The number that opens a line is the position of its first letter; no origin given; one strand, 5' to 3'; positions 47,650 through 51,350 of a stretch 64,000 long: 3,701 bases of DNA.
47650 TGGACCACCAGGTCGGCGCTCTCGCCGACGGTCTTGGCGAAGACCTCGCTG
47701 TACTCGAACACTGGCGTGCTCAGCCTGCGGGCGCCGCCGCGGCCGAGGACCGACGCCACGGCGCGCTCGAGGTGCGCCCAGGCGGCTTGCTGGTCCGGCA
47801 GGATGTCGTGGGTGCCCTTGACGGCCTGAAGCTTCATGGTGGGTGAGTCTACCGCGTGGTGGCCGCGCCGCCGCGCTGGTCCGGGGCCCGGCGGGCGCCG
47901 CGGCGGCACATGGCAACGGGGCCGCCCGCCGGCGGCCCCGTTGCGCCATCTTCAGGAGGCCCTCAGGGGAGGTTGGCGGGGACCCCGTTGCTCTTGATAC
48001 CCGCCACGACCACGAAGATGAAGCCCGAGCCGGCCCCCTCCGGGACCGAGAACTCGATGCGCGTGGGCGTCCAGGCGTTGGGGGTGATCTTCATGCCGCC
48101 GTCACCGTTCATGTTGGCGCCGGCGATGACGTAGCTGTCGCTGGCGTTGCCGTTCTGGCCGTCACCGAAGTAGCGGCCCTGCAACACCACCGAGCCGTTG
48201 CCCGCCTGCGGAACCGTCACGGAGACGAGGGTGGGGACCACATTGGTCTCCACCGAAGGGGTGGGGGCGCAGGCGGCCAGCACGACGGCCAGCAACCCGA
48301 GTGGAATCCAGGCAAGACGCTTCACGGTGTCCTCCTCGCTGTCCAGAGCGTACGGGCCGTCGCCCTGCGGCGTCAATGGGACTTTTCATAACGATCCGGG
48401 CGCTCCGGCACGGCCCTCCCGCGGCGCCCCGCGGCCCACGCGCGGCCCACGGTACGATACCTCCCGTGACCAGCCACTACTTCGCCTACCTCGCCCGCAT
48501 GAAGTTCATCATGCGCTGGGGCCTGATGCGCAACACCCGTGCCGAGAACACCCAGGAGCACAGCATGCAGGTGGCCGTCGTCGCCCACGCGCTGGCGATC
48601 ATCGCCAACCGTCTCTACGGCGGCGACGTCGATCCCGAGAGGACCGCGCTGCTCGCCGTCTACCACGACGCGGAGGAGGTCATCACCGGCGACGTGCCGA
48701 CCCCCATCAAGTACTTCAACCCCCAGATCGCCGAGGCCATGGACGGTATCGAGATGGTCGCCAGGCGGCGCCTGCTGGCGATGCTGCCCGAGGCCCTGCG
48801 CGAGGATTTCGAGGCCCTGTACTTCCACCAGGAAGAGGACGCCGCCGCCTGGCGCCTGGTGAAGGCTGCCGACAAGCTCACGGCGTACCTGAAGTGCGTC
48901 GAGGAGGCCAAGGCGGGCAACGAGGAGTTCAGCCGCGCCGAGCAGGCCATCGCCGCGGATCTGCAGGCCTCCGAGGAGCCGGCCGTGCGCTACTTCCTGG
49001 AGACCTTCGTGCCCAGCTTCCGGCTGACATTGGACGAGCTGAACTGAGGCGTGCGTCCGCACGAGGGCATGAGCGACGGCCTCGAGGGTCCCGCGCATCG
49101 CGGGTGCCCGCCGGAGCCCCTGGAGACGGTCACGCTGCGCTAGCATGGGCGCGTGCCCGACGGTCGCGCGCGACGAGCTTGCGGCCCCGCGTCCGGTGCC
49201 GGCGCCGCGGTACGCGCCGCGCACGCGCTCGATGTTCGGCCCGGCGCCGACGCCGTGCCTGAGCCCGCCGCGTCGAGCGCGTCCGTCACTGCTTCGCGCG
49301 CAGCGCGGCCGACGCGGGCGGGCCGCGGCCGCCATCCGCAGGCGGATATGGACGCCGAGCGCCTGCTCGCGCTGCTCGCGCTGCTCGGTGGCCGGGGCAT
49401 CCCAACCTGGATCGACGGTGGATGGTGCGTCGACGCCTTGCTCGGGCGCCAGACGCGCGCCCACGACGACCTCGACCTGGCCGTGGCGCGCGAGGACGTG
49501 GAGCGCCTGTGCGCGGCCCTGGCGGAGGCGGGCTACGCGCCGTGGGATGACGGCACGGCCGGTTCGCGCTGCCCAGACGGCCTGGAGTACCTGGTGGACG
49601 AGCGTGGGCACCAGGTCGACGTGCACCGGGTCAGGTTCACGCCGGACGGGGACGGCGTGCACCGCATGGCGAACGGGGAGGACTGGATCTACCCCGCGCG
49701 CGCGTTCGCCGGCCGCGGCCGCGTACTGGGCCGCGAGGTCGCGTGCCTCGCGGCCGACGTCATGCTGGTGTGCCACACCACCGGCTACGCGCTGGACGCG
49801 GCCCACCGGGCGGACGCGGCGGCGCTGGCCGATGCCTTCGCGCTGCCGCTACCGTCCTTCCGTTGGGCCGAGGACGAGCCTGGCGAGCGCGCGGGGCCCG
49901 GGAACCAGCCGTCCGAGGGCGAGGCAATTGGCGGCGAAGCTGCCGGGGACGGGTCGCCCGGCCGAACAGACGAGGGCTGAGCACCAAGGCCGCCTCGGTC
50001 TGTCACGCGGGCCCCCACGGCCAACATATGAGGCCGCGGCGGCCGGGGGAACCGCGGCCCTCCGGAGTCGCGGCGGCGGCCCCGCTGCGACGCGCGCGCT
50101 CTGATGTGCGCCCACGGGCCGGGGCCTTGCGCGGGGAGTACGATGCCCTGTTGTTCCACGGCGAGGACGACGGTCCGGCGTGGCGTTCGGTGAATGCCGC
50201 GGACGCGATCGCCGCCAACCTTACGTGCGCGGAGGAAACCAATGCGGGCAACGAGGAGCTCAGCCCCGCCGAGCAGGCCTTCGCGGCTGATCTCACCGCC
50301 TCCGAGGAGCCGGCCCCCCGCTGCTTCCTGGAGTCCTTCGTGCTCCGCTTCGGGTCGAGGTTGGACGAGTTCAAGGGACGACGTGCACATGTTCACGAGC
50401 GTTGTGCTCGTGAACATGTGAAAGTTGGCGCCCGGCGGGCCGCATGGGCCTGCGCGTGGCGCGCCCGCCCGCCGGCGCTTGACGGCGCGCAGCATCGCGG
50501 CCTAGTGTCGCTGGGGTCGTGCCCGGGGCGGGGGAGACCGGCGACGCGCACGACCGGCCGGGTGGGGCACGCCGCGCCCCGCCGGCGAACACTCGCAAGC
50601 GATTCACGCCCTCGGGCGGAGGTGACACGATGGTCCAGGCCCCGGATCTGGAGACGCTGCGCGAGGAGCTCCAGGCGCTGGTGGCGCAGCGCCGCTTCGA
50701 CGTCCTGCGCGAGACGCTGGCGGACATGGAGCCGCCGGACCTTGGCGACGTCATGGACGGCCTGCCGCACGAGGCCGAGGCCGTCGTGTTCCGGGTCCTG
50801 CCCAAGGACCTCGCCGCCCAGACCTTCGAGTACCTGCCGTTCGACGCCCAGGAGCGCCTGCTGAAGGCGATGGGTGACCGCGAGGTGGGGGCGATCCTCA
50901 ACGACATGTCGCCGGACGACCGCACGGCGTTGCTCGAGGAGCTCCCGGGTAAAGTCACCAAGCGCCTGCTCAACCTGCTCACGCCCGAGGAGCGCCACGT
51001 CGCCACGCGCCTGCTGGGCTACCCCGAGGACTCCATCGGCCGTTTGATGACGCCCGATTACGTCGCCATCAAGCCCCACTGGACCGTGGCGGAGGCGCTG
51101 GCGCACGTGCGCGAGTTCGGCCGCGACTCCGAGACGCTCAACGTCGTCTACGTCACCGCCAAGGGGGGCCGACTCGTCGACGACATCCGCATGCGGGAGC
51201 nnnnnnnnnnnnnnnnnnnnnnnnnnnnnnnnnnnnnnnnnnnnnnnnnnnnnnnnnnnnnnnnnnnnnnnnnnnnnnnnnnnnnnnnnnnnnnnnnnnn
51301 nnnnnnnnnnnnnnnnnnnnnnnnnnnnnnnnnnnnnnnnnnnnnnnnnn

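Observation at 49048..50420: ANT(2'')-Ia-family nucleotidyltransferase gene sits between yfbR and a diverged duplicate of the yfbR 3' end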

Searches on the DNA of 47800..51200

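Call 5: search_rna_families(source=window, start=47800, end=51200, threshold=evalue, max_evalue=1)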
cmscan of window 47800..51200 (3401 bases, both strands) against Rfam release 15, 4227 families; matches with E-value up to 1: 0.
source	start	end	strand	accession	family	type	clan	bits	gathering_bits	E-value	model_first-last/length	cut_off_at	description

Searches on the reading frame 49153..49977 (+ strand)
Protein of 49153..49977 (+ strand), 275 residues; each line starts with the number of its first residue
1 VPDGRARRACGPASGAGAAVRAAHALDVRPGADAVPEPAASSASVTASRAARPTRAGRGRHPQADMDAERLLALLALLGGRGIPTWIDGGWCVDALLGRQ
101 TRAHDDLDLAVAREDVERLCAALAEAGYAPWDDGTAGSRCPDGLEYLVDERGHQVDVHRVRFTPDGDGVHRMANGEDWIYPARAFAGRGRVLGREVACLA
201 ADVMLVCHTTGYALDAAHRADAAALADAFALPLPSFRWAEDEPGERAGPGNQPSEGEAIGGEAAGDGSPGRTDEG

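Call 8: search_protein_families(library=pfam, proteins=[window:49153-49977:+], max_evalue=0.01)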
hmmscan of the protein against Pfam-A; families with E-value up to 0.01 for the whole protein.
window:49153-49977:+ (275 aa): 2 families
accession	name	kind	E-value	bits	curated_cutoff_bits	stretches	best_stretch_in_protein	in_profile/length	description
PF10706.15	Aminoglyc_resit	-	1.8e-26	93.5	21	1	71-225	2-149/149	Aminoglycoside-2''-adenylyltransferase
PF14907.12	NTP_transf_5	-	2.5e-07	31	31.2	1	71-173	60-157/249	Uncharacterised nucleotidyltransferase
